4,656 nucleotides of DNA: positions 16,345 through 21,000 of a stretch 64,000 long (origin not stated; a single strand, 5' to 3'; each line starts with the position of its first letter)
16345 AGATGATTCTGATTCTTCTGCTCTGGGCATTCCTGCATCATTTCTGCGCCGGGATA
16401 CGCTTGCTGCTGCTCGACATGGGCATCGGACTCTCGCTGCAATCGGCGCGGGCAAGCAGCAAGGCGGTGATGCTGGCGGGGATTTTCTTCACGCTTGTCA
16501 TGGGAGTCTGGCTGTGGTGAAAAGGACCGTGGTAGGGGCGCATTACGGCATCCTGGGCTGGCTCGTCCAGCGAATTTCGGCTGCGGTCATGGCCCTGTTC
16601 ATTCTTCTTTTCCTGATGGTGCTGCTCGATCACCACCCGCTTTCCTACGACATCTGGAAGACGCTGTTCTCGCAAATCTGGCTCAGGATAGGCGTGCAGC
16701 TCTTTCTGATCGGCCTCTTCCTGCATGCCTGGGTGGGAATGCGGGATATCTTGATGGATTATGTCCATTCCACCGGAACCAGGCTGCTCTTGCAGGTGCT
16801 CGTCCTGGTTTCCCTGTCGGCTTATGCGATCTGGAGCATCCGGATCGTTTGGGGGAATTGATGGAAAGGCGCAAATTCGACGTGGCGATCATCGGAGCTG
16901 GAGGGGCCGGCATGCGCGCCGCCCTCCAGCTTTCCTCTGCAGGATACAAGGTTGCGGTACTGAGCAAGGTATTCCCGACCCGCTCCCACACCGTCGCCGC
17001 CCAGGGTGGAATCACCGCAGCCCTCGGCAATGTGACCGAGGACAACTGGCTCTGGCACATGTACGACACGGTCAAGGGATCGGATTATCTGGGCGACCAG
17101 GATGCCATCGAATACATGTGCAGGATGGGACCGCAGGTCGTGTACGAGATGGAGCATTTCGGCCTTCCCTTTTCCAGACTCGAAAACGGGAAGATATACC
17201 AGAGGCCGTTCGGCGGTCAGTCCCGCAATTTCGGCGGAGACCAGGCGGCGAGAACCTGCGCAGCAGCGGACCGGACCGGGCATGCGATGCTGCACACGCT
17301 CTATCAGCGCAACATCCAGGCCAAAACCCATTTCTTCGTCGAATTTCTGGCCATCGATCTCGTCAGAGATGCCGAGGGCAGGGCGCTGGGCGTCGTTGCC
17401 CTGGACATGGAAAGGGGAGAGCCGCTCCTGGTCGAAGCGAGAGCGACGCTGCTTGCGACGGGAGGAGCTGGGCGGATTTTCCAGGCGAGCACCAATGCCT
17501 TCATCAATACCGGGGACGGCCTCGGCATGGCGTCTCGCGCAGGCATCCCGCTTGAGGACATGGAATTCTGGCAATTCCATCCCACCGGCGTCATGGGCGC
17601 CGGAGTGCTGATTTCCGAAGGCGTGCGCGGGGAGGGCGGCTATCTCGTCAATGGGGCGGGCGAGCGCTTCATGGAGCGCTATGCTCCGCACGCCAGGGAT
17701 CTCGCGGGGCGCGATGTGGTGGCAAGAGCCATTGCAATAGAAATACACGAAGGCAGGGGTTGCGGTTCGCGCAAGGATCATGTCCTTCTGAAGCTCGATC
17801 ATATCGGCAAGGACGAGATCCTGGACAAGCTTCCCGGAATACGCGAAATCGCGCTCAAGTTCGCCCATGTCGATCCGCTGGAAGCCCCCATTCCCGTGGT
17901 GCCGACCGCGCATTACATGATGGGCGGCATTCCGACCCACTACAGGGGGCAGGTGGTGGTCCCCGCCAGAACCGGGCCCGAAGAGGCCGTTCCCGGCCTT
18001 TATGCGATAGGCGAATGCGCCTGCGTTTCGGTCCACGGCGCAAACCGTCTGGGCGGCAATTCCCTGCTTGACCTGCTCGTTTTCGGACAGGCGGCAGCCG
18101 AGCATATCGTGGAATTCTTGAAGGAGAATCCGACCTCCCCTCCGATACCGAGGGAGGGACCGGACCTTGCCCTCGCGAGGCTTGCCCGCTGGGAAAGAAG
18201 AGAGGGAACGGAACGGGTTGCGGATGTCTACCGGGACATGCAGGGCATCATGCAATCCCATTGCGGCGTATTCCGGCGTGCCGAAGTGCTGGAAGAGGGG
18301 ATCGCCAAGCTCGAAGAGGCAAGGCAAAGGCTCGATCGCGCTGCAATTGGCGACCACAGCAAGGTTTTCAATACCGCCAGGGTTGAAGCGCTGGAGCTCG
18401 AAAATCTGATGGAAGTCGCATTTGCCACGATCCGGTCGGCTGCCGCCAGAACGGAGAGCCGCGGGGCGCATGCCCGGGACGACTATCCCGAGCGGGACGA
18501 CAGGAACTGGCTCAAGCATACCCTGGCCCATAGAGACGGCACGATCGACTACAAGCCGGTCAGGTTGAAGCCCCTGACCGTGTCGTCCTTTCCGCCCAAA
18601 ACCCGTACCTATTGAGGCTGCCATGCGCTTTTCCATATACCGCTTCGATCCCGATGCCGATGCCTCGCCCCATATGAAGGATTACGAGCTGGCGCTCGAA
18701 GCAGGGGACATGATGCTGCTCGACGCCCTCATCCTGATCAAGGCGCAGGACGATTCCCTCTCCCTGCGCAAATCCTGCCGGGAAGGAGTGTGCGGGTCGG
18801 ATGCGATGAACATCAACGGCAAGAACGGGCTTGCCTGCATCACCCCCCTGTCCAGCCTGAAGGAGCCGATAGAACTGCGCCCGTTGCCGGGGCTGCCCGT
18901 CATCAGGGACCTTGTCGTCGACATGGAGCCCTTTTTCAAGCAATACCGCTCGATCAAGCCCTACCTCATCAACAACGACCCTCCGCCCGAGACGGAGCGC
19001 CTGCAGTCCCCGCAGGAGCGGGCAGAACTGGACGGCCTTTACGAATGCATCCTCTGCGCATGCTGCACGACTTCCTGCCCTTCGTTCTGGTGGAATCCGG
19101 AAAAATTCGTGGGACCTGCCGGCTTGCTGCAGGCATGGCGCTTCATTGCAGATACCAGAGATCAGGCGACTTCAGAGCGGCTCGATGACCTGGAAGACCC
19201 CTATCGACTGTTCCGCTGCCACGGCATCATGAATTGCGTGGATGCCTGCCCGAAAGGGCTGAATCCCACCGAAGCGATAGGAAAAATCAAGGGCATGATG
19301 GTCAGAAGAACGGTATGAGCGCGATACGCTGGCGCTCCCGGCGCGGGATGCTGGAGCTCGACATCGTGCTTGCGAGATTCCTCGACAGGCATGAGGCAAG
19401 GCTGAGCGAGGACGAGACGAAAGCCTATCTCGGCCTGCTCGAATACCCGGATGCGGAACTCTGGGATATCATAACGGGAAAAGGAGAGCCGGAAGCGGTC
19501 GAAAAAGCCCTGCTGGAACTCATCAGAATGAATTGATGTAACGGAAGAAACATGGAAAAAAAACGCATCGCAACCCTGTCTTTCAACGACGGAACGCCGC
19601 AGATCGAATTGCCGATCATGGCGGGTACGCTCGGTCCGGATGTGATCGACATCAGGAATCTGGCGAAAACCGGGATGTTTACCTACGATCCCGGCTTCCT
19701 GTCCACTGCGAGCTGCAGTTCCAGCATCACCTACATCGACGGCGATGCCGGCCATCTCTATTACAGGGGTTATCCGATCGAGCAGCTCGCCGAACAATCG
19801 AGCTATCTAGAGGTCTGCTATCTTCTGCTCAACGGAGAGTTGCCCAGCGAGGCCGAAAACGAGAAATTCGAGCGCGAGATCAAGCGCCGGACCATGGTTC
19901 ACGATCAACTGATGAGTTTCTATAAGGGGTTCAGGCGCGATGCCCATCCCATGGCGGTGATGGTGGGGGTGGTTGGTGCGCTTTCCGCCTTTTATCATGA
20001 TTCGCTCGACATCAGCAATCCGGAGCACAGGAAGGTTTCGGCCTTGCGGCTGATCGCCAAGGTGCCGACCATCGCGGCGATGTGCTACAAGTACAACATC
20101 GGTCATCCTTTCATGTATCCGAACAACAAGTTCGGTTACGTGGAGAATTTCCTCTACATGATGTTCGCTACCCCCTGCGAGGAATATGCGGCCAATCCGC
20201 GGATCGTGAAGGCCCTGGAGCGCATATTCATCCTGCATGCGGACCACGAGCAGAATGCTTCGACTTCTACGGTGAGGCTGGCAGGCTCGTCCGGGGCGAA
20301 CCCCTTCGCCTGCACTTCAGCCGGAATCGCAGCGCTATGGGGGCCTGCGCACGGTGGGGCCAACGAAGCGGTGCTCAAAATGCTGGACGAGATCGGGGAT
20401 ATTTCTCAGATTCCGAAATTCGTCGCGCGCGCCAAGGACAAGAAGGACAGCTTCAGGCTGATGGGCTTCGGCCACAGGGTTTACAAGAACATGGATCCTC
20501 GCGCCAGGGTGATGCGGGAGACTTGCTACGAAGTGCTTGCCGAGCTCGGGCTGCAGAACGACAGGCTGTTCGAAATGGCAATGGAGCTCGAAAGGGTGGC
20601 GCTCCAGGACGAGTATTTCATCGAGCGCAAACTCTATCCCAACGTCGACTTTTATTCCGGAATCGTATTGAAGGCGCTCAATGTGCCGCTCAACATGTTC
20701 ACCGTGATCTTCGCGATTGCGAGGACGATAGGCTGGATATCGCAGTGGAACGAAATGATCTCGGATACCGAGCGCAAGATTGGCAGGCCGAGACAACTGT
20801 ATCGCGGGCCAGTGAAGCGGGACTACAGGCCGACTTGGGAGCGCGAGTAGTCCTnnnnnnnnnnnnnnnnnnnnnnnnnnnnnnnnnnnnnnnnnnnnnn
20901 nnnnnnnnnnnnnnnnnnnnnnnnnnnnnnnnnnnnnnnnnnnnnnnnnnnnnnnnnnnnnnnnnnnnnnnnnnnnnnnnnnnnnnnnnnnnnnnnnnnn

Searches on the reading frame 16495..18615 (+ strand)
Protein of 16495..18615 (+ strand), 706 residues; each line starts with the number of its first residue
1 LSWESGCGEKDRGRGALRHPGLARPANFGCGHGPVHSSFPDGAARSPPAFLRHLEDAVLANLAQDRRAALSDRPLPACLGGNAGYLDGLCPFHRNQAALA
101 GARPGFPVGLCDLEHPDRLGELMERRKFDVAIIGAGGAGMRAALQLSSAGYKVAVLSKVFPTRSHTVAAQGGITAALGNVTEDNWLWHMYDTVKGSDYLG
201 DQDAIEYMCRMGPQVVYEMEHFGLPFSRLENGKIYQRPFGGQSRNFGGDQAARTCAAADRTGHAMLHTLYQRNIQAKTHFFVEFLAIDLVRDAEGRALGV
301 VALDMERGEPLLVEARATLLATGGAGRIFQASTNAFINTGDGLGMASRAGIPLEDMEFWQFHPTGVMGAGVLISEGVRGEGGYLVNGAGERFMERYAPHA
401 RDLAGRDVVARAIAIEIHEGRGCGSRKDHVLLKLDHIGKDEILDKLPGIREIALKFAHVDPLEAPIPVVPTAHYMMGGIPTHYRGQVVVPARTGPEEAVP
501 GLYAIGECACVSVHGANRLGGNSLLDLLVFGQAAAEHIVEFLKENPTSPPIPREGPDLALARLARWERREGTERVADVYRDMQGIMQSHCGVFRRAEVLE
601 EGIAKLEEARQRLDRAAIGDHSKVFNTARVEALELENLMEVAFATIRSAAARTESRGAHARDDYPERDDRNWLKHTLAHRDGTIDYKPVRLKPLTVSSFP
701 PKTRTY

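Call 51: search_protein_families(library=pfam, proteins=[window:16495-18615:+], max_evalue=0.00001)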
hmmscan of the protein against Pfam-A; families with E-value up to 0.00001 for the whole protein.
window:16495-18615:+ (706 aa): 5 families
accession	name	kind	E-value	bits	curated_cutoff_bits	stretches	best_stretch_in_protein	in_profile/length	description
PF00890.30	FAD_binding_2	-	1.2e-112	377.6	20.4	1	129-524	1-414/414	FAD binding domain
PF02910.25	Succ_DH_flav_C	-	1.7e-45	154.6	20.8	1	580-706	2-130/130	Fumarate reductase flavoprotein C-term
PF07992.20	Pyr_redox_2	-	1.5e-07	31.5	26.1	0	128-173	1-42/291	Pyridine nucleotide-disulphide oxidoreductase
PF01266.30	DAO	-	5.7e-06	26.5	27.9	1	129-193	1-68/353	FAD dependent oxidoreductase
PF03486.20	HI0933_like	-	6.4e-06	26.2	50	0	129-159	2-32/244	HI0933-like protein Rossmann domain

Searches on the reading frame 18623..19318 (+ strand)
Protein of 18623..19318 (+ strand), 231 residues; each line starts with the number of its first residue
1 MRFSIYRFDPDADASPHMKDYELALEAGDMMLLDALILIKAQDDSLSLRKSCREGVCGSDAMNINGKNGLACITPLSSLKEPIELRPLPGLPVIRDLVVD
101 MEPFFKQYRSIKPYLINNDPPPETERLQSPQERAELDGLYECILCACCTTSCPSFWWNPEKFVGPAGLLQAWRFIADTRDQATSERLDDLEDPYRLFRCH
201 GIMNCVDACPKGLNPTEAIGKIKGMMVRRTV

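Call 51: search_protein_families(library=pfam, proteins=[window:18623-19318:+], max_evalue=0.00001)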
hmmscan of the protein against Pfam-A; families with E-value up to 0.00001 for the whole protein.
window:18623-19318:+ (231 aa): 4 families
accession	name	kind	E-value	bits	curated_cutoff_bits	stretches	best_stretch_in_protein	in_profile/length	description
PF13085.11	Fer2_3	-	5.7e-31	107.1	27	1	3-105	2-106/107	2Fe-2S iron-sulfur cluster binding domain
PF13534.11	Fer4_17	-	2.5e-11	44.4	22.2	1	141-214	1-61/61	4Fe-4S dicluster domain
PF13237.11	Fer4_10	-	7.5e-10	39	25.5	1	141-210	8-53/53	4Fe-4S dicluster domain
PF13183.11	Fer4_8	-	3.1e-09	37.7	27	1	139-213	2-68/68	4Fe-4S dicluster domain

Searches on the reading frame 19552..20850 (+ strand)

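Call 47: search_protein_families(library=pfam, proteins=[window:19552-20850:+], max_evalue=0.00001)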
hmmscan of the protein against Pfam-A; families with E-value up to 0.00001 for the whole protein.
window:19552-20850:+ (432 aa): 1 family
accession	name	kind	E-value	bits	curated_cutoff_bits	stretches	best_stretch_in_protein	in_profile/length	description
PF00285.26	Citrate_synt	-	3.4e-140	467.6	27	1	48-414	1-357/357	Citrate synthase, C-terminal domain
